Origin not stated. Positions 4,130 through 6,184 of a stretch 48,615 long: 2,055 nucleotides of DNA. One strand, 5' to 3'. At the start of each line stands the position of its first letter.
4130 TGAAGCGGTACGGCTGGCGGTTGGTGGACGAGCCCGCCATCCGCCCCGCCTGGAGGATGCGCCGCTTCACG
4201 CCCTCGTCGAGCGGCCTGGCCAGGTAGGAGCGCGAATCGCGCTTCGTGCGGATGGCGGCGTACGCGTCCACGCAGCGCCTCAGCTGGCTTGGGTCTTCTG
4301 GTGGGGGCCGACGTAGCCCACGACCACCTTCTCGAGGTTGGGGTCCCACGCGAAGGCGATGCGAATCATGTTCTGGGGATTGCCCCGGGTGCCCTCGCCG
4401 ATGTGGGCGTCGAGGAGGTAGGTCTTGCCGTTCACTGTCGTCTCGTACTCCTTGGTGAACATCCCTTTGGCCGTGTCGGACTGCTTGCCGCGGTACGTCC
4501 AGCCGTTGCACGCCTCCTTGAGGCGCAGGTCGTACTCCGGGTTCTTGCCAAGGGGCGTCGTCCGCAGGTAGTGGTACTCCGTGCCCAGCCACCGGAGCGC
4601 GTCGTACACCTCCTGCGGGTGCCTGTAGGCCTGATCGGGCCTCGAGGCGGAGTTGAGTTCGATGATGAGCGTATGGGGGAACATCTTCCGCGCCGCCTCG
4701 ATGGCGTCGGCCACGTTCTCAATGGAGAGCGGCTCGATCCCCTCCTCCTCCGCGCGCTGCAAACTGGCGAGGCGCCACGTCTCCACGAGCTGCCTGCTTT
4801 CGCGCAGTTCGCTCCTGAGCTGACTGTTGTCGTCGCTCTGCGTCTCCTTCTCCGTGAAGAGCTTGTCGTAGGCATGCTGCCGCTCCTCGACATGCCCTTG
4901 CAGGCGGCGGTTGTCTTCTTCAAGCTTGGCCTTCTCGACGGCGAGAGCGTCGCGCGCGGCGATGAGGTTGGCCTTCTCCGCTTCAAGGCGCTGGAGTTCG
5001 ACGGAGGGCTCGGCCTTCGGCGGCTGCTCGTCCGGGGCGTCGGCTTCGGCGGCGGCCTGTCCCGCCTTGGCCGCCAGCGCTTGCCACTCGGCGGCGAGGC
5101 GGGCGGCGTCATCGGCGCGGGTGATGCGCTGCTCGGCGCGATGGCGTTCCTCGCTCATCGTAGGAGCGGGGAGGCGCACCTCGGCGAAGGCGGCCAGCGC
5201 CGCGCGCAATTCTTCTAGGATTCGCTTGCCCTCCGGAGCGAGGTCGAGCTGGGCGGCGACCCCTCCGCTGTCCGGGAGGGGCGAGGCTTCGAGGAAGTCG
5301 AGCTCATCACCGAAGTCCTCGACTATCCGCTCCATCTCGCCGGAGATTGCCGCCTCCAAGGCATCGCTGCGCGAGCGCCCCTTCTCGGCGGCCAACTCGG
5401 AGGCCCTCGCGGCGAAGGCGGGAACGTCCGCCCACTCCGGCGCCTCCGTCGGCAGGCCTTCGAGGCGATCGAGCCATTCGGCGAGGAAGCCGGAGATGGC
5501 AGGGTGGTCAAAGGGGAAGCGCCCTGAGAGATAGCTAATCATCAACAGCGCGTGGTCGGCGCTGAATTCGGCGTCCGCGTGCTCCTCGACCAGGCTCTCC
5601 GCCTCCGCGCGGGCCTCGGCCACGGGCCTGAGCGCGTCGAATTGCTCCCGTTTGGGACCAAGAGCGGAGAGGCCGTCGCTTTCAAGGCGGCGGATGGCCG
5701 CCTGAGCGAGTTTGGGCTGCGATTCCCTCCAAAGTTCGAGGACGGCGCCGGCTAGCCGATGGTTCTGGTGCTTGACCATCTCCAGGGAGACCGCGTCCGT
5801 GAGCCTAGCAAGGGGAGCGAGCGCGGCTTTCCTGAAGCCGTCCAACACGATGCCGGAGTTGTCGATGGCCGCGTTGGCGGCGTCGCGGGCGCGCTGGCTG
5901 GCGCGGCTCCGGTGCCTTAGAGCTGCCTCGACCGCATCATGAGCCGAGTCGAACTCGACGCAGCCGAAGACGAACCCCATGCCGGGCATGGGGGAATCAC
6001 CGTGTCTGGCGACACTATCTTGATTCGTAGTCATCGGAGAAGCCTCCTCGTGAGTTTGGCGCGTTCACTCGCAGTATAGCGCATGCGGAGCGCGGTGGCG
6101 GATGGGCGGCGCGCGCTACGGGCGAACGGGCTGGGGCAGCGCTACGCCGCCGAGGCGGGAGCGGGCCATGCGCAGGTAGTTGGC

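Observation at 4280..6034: Orphan 584-aa coiled-coil protein with an unassignable C-terminal domain, coupled to a nitroreductase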

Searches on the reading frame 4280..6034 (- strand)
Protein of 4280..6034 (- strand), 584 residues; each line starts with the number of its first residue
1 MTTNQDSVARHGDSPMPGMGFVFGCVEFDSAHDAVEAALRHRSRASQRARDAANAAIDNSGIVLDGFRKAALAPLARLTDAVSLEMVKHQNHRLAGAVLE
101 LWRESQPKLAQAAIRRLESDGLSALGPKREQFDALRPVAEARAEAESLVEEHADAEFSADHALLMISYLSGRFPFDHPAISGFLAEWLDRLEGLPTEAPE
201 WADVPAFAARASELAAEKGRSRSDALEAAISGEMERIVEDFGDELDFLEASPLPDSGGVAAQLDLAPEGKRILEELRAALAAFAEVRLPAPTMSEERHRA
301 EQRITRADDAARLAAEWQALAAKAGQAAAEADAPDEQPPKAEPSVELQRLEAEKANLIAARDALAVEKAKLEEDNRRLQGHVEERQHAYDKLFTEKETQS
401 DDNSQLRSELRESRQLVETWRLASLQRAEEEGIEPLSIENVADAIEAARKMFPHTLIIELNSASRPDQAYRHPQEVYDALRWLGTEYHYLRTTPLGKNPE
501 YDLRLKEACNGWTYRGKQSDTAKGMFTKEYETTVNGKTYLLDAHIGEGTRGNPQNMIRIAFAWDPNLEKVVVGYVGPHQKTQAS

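Call 3: search_protein_families(library=pfam, proteins=[window:4280-6034:-], max_evalue=1)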
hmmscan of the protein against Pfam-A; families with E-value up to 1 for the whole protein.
window:4280-6034:- (584 aa): 1 family
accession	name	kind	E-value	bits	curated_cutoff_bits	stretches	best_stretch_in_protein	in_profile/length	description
PF15908.10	HMMR_C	-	0.0094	16.6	28.6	1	342-416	40-117/157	Hyaluronan mediated motility receptor C-terminal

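Call 4: search_protein_families(library=padloc, proteins=[window:4280-6034:-], max_evalue=1)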
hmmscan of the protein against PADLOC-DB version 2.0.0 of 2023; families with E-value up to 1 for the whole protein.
window:4280-6034:- (584 aa): 5 families
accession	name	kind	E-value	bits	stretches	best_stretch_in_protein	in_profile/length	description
PDLC04161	HEC-07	-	2.2e-16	57.9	1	348-584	315-553/553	-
PDLC04160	HEC-07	-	5.7e-13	46.2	1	361-578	338-551/557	-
PDLC04159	HEC-07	-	7.5e-07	26.2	1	393-581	340-528/531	-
PDLC04158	HEC-07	-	3.9e-06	23.6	1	350-579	307-521/526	-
PDLC03912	NsnC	-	0.032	12.1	1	553-581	284-312/316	-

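Call 5: search_protein_families(library=ncbifam, proteins=[window:4280-6034:-], max_evalue=1)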
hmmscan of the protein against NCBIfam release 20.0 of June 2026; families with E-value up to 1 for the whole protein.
window:4280-6034:- (584 aa): 2 families
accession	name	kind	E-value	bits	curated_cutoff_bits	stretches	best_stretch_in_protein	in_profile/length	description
TIGR02169.1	SMC_prok_A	equivalog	0.25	8.9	729.4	1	297-442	808-958/1165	chromosome segregation protein SMC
NF045780.1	TrlF_fam_ATP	equivalog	0.46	9.1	350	1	299-423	558-680/944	TrlF family AAA-like ATPase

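Call 7: find_homologous_proteins(query=window:4280-6034:-)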
Query window:4280-6034:- (584 aa): 5 proteins with E <= 0.001 among 8000 candidates.
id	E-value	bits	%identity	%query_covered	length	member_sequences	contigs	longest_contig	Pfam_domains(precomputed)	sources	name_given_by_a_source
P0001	0.0e+0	1231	96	100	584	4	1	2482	-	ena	-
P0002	0.0e+0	1061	84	100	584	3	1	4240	-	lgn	-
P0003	3.0e-262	890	72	97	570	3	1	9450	-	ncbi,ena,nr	ncbi:MAG: hypothetical protein OXI25_02445 [Chloroflexota bacterium]|nr:hypothetical protein [Chloro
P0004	7.0e-254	862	68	100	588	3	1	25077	-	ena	-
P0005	1.1e-240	819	67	100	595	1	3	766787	-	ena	-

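Call 9: find_encoding_contigs(protein=P0005, flank=8000, max_places=3)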
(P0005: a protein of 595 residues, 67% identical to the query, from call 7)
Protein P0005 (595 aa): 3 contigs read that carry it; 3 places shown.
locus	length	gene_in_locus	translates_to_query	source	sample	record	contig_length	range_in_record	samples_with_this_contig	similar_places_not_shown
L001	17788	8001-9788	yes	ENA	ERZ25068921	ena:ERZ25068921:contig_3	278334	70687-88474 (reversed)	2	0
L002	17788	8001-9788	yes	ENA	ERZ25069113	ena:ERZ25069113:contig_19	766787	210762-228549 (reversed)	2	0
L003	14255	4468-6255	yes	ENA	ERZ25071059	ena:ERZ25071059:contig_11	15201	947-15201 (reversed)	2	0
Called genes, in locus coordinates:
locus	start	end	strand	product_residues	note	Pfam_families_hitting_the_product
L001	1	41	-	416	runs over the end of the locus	PF01979:Amidohydro_1, PF07969:Amidohydro_3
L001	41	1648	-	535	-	PF02776:TPP_enzyme_N, PF00205:TPP_enzyme_M, PF02775:TPP_enzyme_C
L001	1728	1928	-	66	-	PF10049:DUF2283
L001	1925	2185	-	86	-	PF14076:DUF4258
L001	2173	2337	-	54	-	-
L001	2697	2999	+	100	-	-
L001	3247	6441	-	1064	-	PF02384:N6_Mtase (weak), PF07669:Eco57I (weak)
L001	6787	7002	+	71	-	-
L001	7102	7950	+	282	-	PF04203:Sortase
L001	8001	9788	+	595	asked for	-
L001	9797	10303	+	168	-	PF14512:TM1586_NiRdase, PF00881:Nitroreductase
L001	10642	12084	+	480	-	PF04715:, PF00425:Chorismate_bind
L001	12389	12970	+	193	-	PF00117:GATase, PF07722:Peptidase_C26 (weak)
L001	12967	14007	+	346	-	PF02885:Glycos_trans_3N, PF00591:Glycos_transf_3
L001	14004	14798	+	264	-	PF00218:IGPS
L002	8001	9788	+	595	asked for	-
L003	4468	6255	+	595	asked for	-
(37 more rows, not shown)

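Call 10: find_encoding_contigs(protein=P0004, flank=8000, max_places=3)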
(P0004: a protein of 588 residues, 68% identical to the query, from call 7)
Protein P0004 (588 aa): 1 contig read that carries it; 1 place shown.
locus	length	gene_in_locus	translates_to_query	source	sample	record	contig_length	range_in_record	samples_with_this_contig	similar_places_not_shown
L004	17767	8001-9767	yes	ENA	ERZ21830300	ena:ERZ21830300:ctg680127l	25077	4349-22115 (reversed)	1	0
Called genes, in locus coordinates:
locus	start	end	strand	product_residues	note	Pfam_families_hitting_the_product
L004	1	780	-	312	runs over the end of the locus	PF00890:FAD_binding_2 (weak), PF01134:GIDA (faint), PF01266:DAO (faint), PF01946:Thi4 (weak), PF07992:Pyr_redox_2, PF12831:FAD_oxidored (weak), PF13738:Pyr_redox_3, PF00070:Pyr_redox, +1 more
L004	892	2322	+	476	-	PF01555:N6_N4_Mtase, PF01844:HNH, PF14279:HNH_5 (weak)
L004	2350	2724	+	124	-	PF00903:Glyoxalase (faint)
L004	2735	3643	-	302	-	PF00892:EamA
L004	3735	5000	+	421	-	PF04389:Peptidase_M28 (weak), PF01546:Peptidase_M20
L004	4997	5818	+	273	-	PF12146:Hydrolase_4, PF00561:Abhydrolase_1, PF12697:Abhydrolase_6, PF03096:Ndr (faint)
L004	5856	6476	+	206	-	PF11716:MDMPI_N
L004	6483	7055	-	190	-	PF03352:Adenine_glyco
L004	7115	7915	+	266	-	PF11967:RecO_N, PF02565:RecO_C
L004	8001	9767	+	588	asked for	-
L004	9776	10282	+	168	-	PF14512:TM1586_NiRdase, PF00881:Nitroreductase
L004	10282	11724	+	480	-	PF04715:, PF00425:Chorismate_bind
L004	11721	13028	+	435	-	PF07690:MFS_1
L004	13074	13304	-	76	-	PF19891:DUF6364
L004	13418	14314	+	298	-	PF01073:3Beta_HSD, PF01370:Epimerase, PF02719:Polysacc_synt_2, PF04321:RmlD_sub_bind (weak), PF05368:NmrA, PF13460:NAD_binding_10, PF16363:GDP_Man_Dehyd, PF07993:NAD_binding_4 (weak)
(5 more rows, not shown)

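Call 35: find_homologous_proteins(query=A2, max_evalue=0.00001)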
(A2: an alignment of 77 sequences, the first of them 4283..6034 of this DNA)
Query A2 (77 sequences) (584 aa, profile of the alignment): 5 proteins with E <= 0.00001 among 8000 candidates.
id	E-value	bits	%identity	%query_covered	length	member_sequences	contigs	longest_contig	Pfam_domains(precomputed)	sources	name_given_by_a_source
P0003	9.8e-184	631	72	97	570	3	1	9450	-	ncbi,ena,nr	ncbi:MAG: hypothetical protein OXI25_02445 [Chloroflexota bacterium]|nr:hypothetical protein [Chloro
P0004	3.9e-181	622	68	100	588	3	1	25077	-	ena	-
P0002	1.5e-180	620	84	100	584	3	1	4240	-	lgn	-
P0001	9.4e-180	618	96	100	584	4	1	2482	-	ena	-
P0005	1.9e-179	617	67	100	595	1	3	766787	-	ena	-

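Call 37: find_related_loci(query=A2, collection=genome_contigs, flank=8000)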
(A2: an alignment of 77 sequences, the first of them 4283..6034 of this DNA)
Query A2 (584 aa) in genome_contigs; peptide patterns used: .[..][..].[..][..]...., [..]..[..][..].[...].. (x = any residue, [..] = any of these).
444 stretches matched a pattern; 403 encode a relative of the query (tblastn E <= 1e-3); the best 80 are kept; 80 distinct loci.
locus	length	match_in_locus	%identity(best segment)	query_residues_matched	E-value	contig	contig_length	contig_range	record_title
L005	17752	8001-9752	84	1-584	0e+0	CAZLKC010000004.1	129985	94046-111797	MAG TPA_asm: uncultured Dehalococcoidia bacterium isolate SRP109090_co1_13 genome assembly, contig: NODE_101_length_1299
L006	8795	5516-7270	72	2-584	0e+0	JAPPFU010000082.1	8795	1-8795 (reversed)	MAG: Chloroflexota bacterium isolate RHO1_bin_38 NODE_9959_length_8795_cov_3.983982, whole genome shotgun sequence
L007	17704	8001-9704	44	16-584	8e-135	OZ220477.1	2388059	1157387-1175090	MAG: Dehalococcoidia bacterium isolate 4182ea2c-2fba-40db-a838-49949f89881d genome assembly, chromosome: 1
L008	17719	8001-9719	49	17-584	5e-162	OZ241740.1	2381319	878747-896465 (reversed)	MAG: Dehalococcoidia bacterium isolate 2a701ac0-cd12-4bd3-a765-5d076d8969a5 genome assembly, chromosome: 1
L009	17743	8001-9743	39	15-584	6e-105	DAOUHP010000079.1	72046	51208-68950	MAG TPA_asm: Dehalococcoidia bacterium isolate S16_96 k189_79721, whole genome shotgun sequence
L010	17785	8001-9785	38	1-584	5e-94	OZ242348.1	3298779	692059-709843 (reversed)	MAG: Dehalococcoidia bacterium isolate 357cf40b-4ce6-42dd-ae1b-d69ff5967523 genome assembly, chromosome: 1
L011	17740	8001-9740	34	18-584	7e-92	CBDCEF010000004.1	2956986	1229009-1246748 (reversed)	MAG: Dehalococcoidia bacterium isolate c259e03a-9b86-4cdb-a37a-9c02718a3515 genome assembly, contig: contig_4, whole gen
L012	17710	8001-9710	37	2-584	2e-90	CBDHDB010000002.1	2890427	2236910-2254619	MAG: Dehalococcoidia bacterium isolate 822cf7f2-f088-4de1-b96c-ebc5a35fe4d4 genome assembly, contig: contig_2, whole gen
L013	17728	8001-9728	35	31-584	1e-89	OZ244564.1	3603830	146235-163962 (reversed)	MAG: Dehalococcoidia bacterium isolate a84dde77-3f5b-4fe2-88b4-04aa9f9f1767 genome assembly, chromosome: 1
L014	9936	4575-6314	35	18-584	8e-87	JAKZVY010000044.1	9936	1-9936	MAG: Dehalococcoidia bacterium isolate Langseth_MAG_00123 Langseth_MAG_00123_000000000044, whole genome shotgun sequence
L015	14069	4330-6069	35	18-584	9e-87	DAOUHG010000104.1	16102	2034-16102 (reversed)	MAG TPA_asm: Dehalococcoidia bacterium isolate S1_7 k129_1063782, whole genome shotgun sequence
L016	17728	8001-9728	34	19-584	2e-86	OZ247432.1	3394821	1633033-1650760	MAG: Dehalococcoidia bacterium isolate 9f0a9a3c-fef9-4240-ab4a-9ab2d70ca0d2 genome assembly, chromosome: 1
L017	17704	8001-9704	35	19-584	4e-85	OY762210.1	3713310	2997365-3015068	MAG: Dehalococcoidia bacterium isolate 6876e8b5-2850-4095-a133-48836ebfd8cd genome assembly, chromosome: 1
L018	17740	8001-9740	33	1-584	2e-83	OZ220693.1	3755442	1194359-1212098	MAG: Dehalococcoidia bacterium isolate bb874fd2-ee0c-4288-94b4-44cbacb43f92 genome assembly, chromosome: 1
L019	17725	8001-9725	36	5-579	2e-82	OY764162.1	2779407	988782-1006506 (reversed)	MAG: Dehalococcoidia bacterium isolate c2b86379-bd31-4c30-aa6f-eeb60e07e050 genome assembly, chromosome: 1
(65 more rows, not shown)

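Call 43: predict_structure(alignment_id=A2)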
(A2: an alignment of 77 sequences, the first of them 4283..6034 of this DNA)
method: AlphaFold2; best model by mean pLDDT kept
length: 584 residues; sequences in the alignment: 77
mean_pLDDT: 89.7   pTM: 0.40
mean pLDDT of the five models: 89.7, 89.5, 89.4, 88.2, 87.4
residues with pLDDT >= 90: 432; 70-90: 108; 50-70: 23; < 50: 21
segments of 3 or more residues with pLDDT < 50: 1-13, 336-343
pLDDT, mean of each block of 10 residues (from residue 1): 36 72 94 98 98 98 97 97 94 97 98 96 89 93 96 93 97 76 78 94 94 91 91 96 96 88 89 97 97 95 97 96 90 55 55 88 94 94 93 93 89 79 73 81 96 95 95 96 95 87 94 93 91 97 91 92 96 92 64
secondary structure, 60 per line:
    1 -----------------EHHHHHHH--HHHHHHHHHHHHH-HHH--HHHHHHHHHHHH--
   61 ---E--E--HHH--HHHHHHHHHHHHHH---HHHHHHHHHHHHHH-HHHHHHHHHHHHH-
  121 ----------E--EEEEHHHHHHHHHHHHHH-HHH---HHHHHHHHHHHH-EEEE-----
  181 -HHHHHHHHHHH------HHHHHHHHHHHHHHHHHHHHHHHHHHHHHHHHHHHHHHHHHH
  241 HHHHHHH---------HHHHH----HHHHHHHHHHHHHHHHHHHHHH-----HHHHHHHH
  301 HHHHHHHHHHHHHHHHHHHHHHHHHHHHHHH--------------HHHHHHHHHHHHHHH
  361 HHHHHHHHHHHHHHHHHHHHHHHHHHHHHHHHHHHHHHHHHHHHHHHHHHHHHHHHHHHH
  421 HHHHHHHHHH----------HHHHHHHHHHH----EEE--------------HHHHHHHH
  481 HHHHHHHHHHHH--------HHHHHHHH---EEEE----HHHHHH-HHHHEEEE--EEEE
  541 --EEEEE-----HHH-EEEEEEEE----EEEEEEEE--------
elements in order: H19-25 H28-40 H47-58 H75-88 H92-105 H107-119 E134-137 H138-151 H159-170 E172-175 H182-192 H199-247 H257-261 H266-287 H293-331 H346-430 H441-451 E456-458 H473-492 H501-508 E512-515 H520-525 H527-530 E531-534 E537-540 E543-547 E557-564 E569-576

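Call 48: fold_search(model_id=the predicted structure, library=pdb)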
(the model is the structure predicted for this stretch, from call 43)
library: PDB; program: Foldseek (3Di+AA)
matches with E <= 10: 146; with E <= 0.001: 0
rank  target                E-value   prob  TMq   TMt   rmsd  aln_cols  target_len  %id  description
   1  6kml_A                8.2e-01  0.11  0.07  0.20  11.6        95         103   14  2.09 Angstrom resolution crystal structure of tetrameric HigBA toxin-antitoxin complex from E.coli (released 2020-11-18)
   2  9g12_B                1.1e+00  0.28  0.10  0.46   6.9       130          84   13  Mycobacterium tuberculosis RelBE1 toxin-antitoxin system; rv1247c (relB1 antitoxin), rv1246c (relE1 toxin) (released 2025-12-17)
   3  5jhf_C                1.1e+00  0.09  0.10  0.14  53.4       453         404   12  Crystal structure of Atg13(17BR)-Atg13(17LR)-Atg17-Atg29-Atg31 complex (released 2016-08-03)
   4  3u0c_A                1.2e+00  0.18  0.08  0.24  18.7       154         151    9  Crystal structure of N-terminal region of Type III Secretion First Translocator IpaB (residues 74-224) (released 2012-02-15)
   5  9w3a_A                1.3e+00  0.13  0.09  0.32  10.2       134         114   13  Crystal structure of PfiAT toxin-antitoxin complex (released 2026-02-11)
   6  3g5o_B                1.4e+00  0.10  0.05  0.27  11.0        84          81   13  The crystal structure of the toxin-antitoxin complex RelBE2 (Rv2865-2866) from Mycobacterium tuberculosis (released 2009-04-14)
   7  5ycl_B                1.5e+00  0.08  0.06  0.23  11.6        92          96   16  Crystal structure of HigBA complex from Shigella flexneri (released 2018-09-19)
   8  5jhf_F                1.5e+00  0.07  0.10  0.14  54.0       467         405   13  Crystal structure of Atg13(17BR)-Atg13(17LR)-Atg17-Atg29-Atg31 complex (released 2016-08-03)
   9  7xbj_A                1.7e+00  0.06  0.06  0.11  15.5       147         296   12  Txp40, an insecticidal toxin protein from Xenorhabdus nematophila (released 2023-03-29)
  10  7jh5_A                1.8e+00  0.08  0.11  0.20  30.7       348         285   16  Co-LOCKR: de novo designed protein switch (released 2020-09-02)
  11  7v6w_F                2.0e+00  0.15  0.10  0.44   8.9       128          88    9  Crystal structure of heterohexameric Sa2YoeB-Sa2YefM complex bound to 26bp-DNA (released 2021-12-15)
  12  7cbc_A                2.0e+00  0.05  0.09  0.16  30.3       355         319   16  Crystal structure of a de novo designed switch protein caging a hemagglutinin binder (released 2020-12-23)
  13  7v6w_E                2.1e+00  0.20  0.11  0.48   5.9       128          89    8  Crystal structure of heterohexameric Sa2YoeB-Sa2YefM complex bound to 26bp-DNA (released 2021-12-15)
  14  4iaq                  2.1e+00  0.03  0.08  0.11  20.5       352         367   11  Crystal structure of the chimeric protein of 5-HT1B-BRIL in complex with dihydroergotamine (PSI Community Target) (released 2013-03-13)
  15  7e5b_C                2.4e+00  0.28  0.10  0.45   6.7        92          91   20  Crystal structure of ASC PYD Domain and Rb-B7 (released 2022-03-02)
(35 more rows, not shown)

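Call 52: search_protein_families(library=pfam, alignment_id=A2, max_evalue=0.01)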
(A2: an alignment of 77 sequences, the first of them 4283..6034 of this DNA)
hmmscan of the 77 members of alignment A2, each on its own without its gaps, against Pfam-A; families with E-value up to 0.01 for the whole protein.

A. member 1, window:4283-6034:- (584 aa): 1 family
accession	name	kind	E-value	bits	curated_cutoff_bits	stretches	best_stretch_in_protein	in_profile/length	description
PF15908.10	HMMR_C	-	0.0094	16.6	28.6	0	342-416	40-117/157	Hyaluronan mediated motility receptor C-terminal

B. families by the number of members that match (of 77 scanned): 51 families (the first 25 are shown)
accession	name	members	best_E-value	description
PF02183.23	HALZ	8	1.4e-05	Homeobox associated leucine zipper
PF10473.14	CENP-F_leu_zip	5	2.4e-05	Leucine-rich repeats of kinetochore protein Cenp-F/LEK1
PF08614.16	ATG16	5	0.00046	Autophagy protein 16 (ATG16)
PF14662.11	KASH_CCD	4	9.8e-05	Coiled-coil region of CCDC155 or KASH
PF25450.1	Rab11-FIP3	3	6.3e-05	Rab11-FIP3-like domain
PF06005.17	ZapB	3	0.00029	Cell division protein ZapB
PF00038.26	Filament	2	0.0001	Intermediate filament protein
PF15960.10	DUF4763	2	0.00042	Domain of unknown function (DUF4763)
PF09789.14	CC149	2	0.00066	Coiled-coil domain-containing protein 149-A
PF06810.17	Phage_scaffold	2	0.00087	Phage capsid assembly scaffolding protein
PF08961.15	NRBF2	2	0.00089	Nuclear receptor-binding factor 2, autophagy regulator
PF06818.20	Fez1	2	0.0033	Fez1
PF24319.2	DUF7491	2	0.0039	Coiled-coil region of unknown function (DUF7491)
PF17675.6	APG6_N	2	0.0039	Apg6 coiled-coil region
PF15035.11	Rootletin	2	0.0059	Ciliary rootlet component, centrosome cohesion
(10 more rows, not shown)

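Call 70: search_protein_families(library=phrogs, proteins=[window:4283-6034:-], max_evalue=0.01)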
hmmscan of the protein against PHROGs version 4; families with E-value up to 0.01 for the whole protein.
window:4283-6034:- (584 aa): 1 family
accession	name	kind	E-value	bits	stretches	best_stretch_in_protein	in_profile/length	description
phrog_20012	-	unknown function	0.00038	21.4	1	405-452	14-59/66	-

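Call 91: search_dna_similar(query=window:4283-6034:-, collection=phages, mode=protein, max_evalue=0.001, max_rows=20)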
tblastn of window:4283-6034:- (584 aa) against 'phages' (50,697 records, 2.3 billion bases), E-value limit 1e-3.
No match.
